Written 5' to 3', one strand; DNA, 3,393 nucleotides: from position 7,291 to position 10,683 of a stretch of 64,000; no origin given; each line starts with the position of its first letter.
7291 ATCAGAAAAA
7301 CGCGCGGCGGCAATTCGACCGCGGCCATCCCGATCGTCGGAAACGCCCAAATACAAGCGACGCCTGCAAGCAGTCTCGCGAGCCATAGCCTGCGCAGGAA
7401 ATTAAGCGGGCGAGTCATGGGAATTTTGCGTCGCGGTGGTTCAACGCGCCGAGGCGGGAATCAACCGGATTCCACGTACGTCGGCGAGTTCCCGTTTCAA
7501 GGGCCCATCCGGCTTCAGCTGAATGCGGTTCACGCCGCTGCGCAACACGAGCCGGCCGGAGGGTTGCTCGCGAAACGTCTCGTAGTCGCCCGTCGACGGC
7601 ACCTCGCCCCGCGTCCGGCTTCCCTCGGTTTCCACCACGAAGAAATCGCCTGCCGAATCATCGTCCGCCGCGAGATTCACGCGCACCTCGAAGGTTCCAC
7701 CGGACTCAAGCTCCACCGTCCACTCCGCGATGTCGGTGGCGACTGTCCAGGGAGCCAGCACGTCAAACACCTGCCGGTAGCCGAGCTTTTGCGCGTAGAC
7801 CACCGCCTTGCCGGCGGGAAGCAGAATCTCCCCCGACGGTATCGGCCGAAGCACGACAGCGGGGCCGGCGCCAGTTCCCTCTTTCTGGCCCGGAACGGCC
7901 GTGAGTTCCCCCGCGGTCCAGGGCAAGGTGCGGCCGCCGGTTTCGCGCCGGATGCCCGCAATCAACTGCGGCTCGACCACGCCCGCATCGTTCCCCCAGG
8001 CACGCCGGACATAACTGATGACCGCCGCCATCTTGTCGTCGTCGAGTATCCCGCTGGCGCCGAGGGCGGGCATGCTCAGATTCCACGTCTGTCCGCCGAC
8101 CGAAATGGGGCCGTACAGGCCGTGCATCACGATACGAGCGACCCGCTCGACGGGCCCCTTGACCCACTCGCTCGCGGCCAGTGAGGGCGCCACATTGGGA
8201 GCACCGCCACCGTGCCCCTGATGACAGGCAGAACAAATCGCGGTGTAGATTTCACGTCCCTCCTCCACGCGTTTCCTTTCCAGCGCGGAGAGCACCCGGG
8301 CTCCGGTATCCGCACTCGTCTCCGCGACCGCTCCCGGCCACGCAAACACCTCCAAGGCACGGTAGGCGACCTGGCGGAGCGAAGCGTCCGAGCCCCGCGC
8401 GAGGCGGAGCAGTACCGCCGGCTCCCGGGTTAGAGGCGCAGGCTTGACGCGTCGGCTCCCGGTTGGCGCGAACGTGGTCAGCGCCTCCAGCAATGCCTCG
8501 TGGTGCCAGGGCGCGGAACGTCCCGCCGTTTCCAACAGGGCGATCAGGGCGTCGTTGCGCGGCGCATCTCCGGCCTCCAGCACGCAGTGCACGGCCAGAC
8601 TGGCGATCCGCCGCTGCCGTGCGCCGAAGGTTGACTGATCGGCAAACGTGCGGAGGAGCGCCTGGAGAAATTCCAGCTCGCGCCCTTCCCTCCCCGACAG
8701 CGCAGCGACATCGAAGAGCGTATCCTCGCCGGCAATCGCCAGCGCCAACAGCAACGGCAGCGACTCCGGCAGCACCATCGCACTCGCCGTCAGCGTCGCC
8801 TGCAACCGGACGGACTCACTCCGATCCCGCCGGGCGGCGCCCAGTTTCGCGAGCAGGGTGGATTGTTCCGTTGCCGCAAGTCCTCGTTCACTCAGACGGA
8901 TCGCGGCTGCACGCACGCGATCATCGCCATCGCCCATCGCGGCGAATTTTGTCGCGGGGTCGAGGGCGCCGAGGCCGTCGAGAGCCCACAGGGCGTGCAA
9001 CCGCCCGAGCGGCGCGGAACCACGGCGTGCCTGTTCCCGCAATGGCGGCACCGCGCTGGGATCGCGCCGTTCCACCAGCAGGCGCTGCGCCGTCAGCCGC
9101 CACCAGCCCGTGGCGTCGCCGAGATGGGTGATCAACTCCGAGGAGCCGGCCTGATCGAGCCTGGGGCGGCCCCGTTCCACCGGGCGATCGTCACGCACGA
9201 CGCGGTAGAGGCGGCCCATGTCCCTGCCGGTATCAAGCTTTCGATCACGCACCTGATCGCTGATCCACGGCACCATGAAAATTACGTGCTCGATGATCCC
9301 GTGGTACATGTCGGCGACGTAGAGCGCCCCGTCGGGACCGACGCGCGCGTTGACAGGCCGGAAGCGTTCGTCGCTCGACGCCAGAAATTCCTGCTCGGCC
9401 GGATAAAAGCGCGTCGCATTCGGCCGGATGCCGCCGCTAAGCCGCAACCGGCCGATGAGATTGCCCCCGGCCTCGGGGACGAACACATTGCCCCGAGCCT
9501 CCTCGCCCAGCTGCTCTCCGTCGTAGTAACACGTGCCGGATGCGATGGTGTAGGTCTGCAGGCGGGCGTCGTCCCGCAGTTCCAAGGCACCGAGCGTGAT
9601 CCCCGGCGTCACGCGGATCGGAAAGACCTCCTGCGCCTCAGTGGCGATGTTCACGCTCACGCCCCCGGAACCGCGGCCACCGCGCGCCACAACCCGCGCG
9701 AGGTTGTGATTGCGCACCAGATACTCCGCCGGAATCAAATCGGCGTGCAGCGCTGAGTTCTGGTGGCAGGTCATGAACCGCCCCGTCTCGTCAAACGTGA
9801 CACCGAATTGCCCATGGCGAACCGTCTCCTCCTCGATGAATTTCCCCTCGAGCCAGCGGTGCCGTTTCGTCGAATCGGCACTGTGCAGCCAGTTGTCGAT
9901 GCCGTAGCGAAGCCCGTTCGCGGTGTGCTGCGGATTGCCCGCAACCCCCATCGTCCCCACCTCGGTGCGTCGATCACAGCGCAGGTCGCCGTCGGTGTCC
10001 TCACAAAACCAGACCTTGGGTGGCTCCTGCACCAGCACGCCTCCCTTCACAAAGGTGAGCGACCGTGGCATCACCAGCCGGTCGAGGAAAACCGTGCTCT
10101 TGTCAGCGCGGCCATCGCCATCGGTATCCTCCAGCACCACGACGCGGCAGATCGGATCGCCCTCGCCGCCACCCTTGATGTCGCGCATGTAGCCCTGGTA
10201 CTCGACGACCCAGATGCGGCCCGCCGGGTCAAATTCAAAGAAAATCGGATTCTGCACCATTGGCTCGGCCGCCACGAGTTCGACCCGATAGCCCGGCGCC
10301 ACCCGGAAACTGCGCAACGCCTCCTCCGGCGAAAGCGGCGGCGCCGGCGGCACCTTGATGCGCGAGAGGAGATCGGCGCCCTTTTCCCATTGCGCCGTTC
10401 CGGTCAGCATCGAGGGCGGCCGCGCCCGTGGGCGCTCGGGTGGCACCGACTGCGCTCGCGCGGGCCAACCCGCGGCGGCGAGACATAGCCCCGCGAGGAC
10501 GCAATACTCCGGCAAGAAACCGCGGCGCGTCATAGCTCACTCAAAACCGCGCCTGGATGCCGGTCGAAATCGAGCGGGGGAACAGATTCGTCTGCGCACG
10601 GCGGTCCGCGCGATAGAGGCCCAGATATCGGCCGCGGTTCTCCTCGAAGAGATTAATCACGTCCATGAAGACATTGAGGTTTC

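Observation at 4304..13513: Apparent operon coupling a TonB-dependent receptor to a periplasmic sugar-dehydrogenase/HEAT/cytochrome c fusion, a CE12-like acetylesterase and an Ig-like secreted protein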

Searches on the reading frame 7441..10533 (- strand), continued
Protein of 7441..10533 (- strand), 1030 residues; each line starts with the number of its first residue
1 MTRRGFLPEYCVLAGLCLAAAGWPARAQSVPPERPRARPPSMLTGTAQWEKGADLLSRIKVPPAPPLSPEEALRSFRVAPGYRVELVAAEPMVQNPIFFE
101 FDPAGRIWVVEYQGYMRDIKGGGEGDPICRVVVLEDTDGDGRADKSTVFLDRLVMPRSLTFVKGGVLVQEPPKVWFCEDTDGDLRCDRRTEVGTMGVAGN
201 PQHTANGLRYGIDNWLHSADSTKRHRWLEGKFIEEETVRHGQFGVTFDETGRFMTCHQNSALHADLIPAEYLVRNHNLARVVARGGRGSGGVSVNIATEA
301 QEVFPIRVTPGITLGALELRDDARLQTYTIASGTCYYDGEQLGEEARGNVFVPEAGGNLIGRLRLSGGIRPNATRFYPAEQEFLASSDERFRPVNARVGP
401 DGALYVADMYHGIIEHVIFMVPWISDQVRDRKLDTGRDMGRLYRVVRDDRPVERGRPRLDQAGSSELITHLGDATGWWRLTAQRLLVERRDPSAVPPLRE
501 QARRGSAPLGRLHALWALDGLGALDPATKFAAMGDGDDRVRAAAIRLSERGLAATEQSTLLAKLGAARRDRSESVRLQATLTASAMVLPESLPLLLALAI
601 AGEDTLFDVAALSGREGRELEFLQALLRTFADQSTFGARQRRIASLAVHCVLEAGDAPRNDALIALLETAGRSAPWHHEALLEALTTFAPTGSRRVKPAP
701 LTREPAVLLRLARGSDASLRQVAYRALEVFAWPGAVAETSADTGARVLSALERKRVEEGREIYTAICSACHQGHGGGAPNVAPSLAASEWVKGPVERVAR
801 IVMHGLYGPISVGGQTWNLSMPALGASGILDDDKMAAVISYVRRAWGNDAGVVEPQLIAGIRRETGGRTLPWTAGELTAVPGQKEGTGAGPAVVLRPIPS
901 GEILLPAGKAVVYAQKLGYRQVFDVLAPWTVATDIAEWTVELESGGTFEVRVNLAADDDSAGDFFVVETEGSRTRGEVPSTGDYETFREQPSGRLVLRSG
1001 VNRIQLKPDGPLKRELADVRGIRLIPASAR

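Call 64: find_encoding_contigs(protein=P0012, flank=8000, max_places=1)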
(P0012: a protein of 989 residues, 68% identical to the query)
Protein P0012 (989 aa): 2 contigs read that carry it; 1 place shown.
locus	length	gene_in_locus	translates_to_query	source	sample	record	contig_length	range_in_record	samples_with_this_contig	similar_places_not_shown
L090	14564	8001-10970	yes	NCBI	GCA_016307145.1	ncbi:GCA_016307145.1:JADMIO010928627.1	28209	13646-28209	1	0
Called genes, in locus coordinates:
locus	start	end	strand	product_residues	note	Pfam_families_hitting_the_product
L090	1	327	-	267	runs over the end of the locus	PF00106:adh_short, PF08659:KR, PF13561:adh_short_C2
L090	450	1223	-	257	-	PF00106:adh_short, PF08659:KR (weak), PF13561:adh_short_C2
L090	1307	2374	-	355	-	PF01408:GFO_IDH_MocA, PF02894:GFO_IDH_MocA_C, PF22725:GFO_IDH_MocA_C3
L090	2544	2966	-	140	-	PF07660:STN (weak)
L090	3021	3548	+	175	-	PF04542:Sigma70_r2, PF07638:Sigma70_ECF (faint), PF08281:Sigma70_r4_2, PF04545:Sigma70_r4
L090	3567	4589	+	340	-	PF04773:FecR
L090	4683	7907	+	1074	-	PF13620:CarboxypepD_reg, PF13715:CarbopepD_reg_2, PF07715:Plug, PF00593:TonB_dep_Rec_b-barrel, PF14905:OMP_b-brl_3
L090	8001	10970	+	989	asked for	PF23500:DUF7133, PF13646:HEAT_2, PF00034:Cytochrom_C, PF13442:Cytochrome_CBB3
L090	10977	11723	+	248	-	PF00657:Lipase_GDSL, PF13472:Lipase_GDSL_2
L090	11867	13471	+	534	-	-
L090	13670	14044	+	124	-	PF03965:Penicillinase_R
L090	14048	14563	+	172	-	?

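Call 75: find_homologous_proteins(query=L018:13004-13525:+, max_evalue=1e-10)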
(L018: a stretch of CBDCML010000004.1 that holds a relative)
Query L018:13004-13525:+ (173 aa): 139 proteins with E <= 1e-10 among 218 candidates; the best 120 are listed.
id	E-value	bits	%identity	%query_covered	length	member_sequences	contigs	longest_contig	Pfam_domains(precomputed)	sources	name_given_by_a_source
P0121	6.5e-102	357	97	93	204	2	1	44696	PF07995.18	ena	-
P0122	2.9e-87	309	83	92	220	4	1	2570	PF07995.18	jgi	-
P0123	3.4e-84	299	79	92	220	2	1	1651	PF07995.18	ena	-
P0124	3.2e-83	296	81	92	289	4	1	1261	PF07995.18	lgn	-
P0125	2.3e-71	257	69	92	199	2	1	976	PF07995.18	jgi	jgi:glucose/arabinose dehydrogenase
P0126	9.3e-71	255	64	95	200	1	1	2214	PF07995.18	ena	-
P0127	2.6e-68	247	81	74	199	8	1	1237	PF07995.18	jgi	jgi:aldose sugar dehydrogenase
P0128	1.2e-63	232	80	75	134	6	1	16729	PF07995.18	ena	-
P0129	1.6e-59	218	74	75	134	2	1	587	PF07995.18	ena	-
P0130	1.0e-58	216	82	64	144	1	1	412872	PF07995.18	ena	-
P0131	4.2e-54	201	49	94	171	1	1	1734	PF07995.18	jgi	jgi:glucose/arabinose dehydrogenase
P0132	1.1e-53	199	54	92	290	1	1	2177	PF07995.18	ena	-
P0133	1.6e-53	199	57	91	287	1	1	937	PF07995.18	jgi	jgi:glucose/arabinose dehydrogenase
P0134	2.3e-52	195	52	93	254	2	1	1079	PF07995.18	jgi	jgi:glucose/arabinose dehydrogenase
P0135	7.5e-52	193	54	94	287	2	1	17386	PF07995.18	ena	-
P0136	7.9e-52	193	54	92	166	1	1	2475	PF07995.18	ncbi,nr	ncbi:MAG: glucose sorbosone dehydrogenase, partial [Opitutae bacterium]|nr:glucose sorbosone dehydro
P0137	1.7e-51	192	53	91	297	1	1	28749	PF07995.18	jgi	jgi:glucose/arabinose dehydrogenase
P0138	1.7e-51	192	54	94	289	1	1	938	PF07995.18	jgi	-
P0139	5.1e-51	191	52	92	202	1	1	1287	PF07995.18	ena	-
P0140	1.0e-50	190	50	92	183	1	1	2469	PF07995.18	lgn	-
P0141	5.3e-50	187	52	91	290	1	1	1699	PF07995.18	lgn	-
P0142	6.2e-50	187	51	95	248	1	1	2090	PF07995.18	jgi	jgi:glucose/arabinose dehydrogenase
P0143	1.4e-49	186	53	92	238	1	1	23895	PF07995.18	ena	-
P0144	2.6e-49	185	53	93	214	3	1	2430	PF07995.18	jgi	jgi:glucose/arabinose dehydrogenase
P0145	1.7e-48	183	82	55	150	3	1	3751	PF07995.18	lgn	-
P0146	4.7e-48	181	51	94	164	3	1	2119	PF07995.18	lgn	-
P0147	2.1e-46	176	50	95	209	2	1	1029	PF07995.18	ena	-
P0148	3.5e-46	175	48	95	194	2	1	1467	PF07995.18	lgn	-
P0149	2.8e-45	172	51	95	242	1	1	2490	PF07995.18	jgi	jgi:glucose/arabinose dehydrogenase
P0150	3.5e-45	172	50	93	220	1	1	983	PF07995.18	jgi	jgi:aldose sugar dehydrogenase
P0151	3.6e-45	172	50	94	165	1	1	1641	PF07995.18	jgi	-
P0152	6.3e-45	171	48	99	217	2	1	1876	PF07995.18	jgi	jgi:glucose/arabinose dehydrogenase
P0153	1.1e-44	170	48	93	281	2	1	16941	PF07995.18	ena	-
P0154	1.4e-44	170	53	92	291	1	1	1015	PF07995.18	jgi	jgi:glucose/arabinose dehydrogenase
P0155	1.8e-44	169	51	90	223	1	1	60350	PF07995.18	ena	-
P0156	1.9e-44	169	51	92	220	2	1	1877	PF07995.18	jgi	jgi:glucose/arabinose dehydrogenase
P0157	2.8e-44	169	48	94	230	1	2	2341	PF07995.18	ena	-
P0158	1.2e-43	167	54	83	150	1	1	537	PF07995.18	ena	-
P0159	1.5e-43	166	52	91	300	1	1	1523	PF07995.18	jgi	jgi:glucose/arabinose dehydrogenase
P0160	2.1e-43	166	52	92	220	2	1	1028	PF07995.18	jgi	jgi:glucose/arabinose dehydrogenase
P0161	2.9e-43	165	49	94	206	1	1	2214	PF07995.18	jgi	jgi:glucose/arabinose dehydrogenase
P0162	3.7e-43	165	56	73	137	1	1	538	PF07995.18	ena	-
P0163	3.8e-43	165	48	94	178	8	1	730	PF07995.18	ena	-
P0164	8.5e-43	164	52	92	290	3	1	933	PF07995.18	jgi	jgi:aldose sugar dehydrogenase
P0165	8.8e-43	164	51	82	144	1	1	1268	PF07995.18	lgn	-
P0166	9.1e-43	164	49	93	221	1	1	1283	PF07995.18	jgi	jgi:glucose/arabinose dehydrogenase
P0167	9.2e-43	164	49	94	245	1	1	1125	PF07995.18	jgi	jgi:glucose/arabinose dehydrogenase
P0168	3.4e-42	162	49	92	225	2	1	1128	PF07995.18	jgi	jgi:glucose/arabinose dehydrogenase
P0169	4.1e-42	162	48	92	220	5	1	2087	PF07995.18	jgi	jgi:glucose/arabinose dehydrogenase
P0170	4.8e-42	162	50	92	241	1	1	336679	PF07995.18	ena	-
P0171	5.4e-42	161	48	96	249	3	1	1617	PF07995.18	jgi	jgi:glucose/arabinose dehydrogenase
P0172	7.3e-42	161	49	95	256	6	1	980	PF07995.18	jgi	jgi:glucose/arabinose dehydrogenase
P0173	8.8e-42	161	49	96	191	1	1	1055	PF07995.18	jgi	-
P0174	9.1e-42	161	51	92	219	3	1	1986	PF07995.18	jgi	jgi:glucose/arabinose dehydrogenase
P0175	1.0e-41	160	50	96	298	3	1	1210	PF07995.18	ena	-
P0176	2.8e-41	159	48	95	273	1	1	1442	PF07995.18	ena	-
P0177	2.8e-41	159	49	94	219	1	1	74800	PF07995.18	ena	-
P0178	3.2e-41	159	48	90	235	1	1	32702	PF07995.18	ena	-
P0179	6.3e-41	158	47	96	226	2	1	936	PF07995.18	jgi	jgi:glucose/arabinose dehydrogenase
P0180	1.9e-40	156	48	96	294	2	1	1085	PF07995.18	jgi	-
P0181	2.9e-40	156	48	93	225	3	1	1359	PF07995.18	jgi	-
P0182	3.2e-40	156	49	91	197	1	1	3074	PF07995.18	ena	-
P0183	3.7e-40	155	95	45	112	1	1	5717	PF07995.18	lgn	-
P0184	4.3e-40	155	47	92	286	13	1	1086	PF07995.18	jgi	jgi:glucose/arabinose dehydrogenase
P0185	5.2e-40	155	53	75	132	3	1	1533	PF07995.18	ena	-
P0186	6.1e-40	155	46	94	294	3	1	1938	PF07995.18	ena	-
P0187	6.7e-40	155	49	94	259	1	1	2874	PF07995.18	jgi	jgi:glucose/arabinose dehydrogenase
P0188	8.8e-40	154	47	92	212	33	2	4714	PF07995.18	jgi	jgi:glucose/arabinose dehydrogenase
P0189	1.9e-39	153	47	96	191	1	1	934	PF07995.18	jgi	jgi:glucose/arabinose dehydrogenase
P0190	5.5e-39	152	53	77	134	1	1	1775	PF07995.18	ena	-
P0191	1.1e-38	151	47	91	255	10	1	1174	PF07995.18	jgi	jgi:glucose/arabinose dehydrogenase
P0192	2.4e-38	149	45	96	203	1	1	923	PF07995.18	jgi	jgi:glucose/arabinose dehydrogenase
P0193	2.6e-38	149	46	91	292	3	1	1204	PF07995.18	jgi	-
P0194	2.9e-38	149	46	92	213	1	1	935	PF07995.18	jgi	jgi:glucose/arabinose dehydrogenase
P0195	2.0e-37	146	46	93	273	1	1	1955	PF07995.18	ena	-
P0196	2.1e-37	146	46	93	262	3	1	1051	PF07995.18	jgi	-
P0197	2.2e-37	146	45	92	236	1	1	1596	PF07995.18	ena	-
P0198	8.1e-37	144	45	92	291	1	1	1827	PF07995.18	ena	-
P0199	8.9e-37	144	44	94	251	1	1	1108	PF07995.18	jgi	jgi:glucose/arabinose dehydrogenase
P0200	1.1e-36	144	48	82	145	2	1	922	PF07995.18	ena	-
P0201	1.1e-36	144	45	89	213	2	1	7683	PF07995.18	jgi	-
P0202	1.4e-36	144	46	94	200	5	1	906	PF07995.18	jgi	jgi:glucose/arabinose dehydrogenase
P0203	2.2e-36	143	45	94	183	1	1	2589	PF07995.18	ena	-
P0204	4.6e-36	142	45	94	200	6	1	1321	PF07995.18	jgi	-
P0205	1.3e-35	141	42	92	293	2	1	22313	PF07995.18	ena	-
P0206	1.6e-35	140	45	94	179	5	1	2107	PF07995.18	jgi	jgi:glucose/arabinose dehydrogenase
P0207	2.2e-35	140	45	91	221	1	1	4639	PF07995.18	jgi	-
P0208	2.5e-35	140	43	91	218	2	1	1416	PF07995.18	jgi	jgi:glucose/arabinose dehydrogenase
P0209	1.1e-34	137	41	83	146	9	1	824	PF07995.18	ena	-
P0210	1.9e-34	137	44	92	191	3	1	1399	PF07995.18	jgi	jgi:glucose/arabinose dehydrogenase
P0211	1.1e-33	134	44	91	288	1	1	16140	PF07995.18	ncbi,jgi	-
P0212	1.4e-33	134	48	85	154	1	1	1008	PF07995.18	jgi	-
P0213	1.6e-33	134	44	93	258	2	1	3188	PF07995.18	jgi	jgi:glucose/arabinose dehydrogenase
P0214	7.0e-33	132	43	92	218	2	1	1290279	PF07995.18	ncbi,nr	ncbi:PQQ-dependent sugar dehydrogenase [Paucibacter sp. O1-1]|nr:PQQ-dependent sugar dehydrogenase [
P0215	8.4e-33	131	43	94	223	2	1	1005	PF07995.18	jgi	jgi:glucose/arabinose dehydrogenase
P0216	1.8e-32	130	45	91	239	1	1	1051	PF07995.18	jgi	jgi:glucose/arabinose dehydrogenase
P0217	2.8e-32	130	44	94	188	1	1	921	PF07995.18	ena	-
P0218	7.9e-31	125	43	90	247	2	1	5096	PF07995.18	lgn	-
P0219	1.7e-30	124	40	92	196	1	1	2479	PF07995.18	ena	-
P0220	1.8e-30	124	41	93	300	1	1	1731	PF07995.18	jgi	jgi:glucose/arabinose dehydrogenase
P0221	2.7e-30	123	57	76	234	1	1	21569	PF07995.18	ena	-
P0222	3.5e-30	123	50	76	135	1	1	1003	PF07995.18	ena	-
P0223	8.5e-30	122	42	91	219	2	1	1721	PF07995.18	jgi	-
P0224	1.1e-29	121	50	76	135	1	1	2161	PF07995.18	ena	-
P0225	1.5e-29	121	41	91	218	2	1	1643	PF07995.18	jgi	jgi:glucose/arabinose dehydrogenase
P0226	5.4e-29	119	50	68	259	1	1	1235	PF06470.19,PF07995.18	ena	-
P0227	9.8e-29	118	50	75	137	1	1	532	PF07995.18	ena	-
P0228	1.5e-28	118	41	91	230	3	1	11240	PF07995.18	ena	-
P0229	1.7e-28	117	50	76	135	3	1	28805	PF07995.18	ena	-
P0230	2.5e-28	117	39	90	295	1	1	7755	PF13442.12,PF07995.18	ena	-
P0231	2.7e-28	117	47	76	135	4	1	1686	PF07995.18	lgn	-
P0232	3.9e-28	116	47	76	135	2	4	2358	PF07995.18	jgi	jgi:glucose/arabinose dehydrogenase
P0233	5.2e-28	116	38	86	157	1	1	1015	PF07995.18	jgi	jgi:glucose/arabinose dehydrogenase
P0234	1.3e-27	114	59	57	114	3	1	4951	PF07995.18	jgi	jgi:glucose/arabinose dehydrogenase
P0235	1.8e-27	114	44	77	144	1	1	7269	PF07995.18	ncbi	ncbi:MAG: PQQ-dependent sugar dehydrogenase, partial [Pseudomonadota bacterium]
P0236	3.6e-27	113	47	76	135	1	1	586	PF07995.18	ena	-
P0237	4.2e-27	113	48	76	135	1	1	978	PF07995.18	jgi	-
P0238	5.0e-27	113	40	93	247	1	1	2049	PF07995.18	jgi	jgi:glucose/arabinose dehydrogenase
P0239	8.5e-27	112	41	83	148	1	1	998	PF07995.18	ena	-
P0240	2.6e-26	110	47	76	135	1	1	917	PF07995.18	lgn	-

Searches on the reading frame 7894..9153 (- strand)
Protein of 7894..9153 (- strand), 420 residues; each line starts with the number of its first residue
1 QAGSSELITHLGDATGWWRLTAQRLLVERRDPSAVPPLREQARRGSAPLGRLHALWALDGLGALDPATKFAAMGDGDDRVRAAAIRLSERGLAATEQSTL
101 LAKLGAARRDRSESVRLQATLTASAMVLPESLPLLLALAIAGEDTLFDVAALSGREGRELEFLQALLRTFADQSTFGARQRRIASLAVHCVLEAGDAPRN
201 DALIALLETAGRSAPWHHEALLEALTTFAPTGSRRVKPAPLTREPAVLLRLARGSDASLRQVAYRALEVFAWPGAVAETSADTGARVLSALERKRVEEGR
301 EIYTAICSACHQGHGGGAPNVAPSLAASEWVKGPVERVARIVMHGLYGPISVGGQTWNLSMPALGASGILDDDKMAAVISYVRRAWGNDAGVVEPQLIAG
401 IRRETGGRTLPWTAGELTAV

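Call 71: search_protein_families(library=pfam, proteins=[window:7894-9153:-], max_evalue=10)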
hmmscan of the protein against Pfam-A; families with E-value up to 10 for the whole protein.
window:7894-9153:- (420 aa): 5 families
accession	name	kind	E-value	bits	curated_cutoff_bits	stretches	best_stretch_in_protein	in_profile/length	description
PF00034.26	Cytochrom_C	-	4.5e-09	37.9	21.3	1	296-385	1-89/90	Cytochrome c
PF13442.11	Cytochrome_CBB3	-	5e-09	36.8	27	1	296-382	3-68/68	Cytochrome C oxidase, cbb3-type, subunit III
PF13646.12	HEAT_2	-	1.2e-05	25.9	27.7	2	6-86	3-85/88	HEAT repeats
PF02167.20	Cytochrom_C1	-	0.19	11.8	22.8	1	287-311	6-30/219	Cytochrome C1 family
PF02985.28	HEAT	-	0.23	12.3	23.5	0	72-86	8-22/31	HEAT repeat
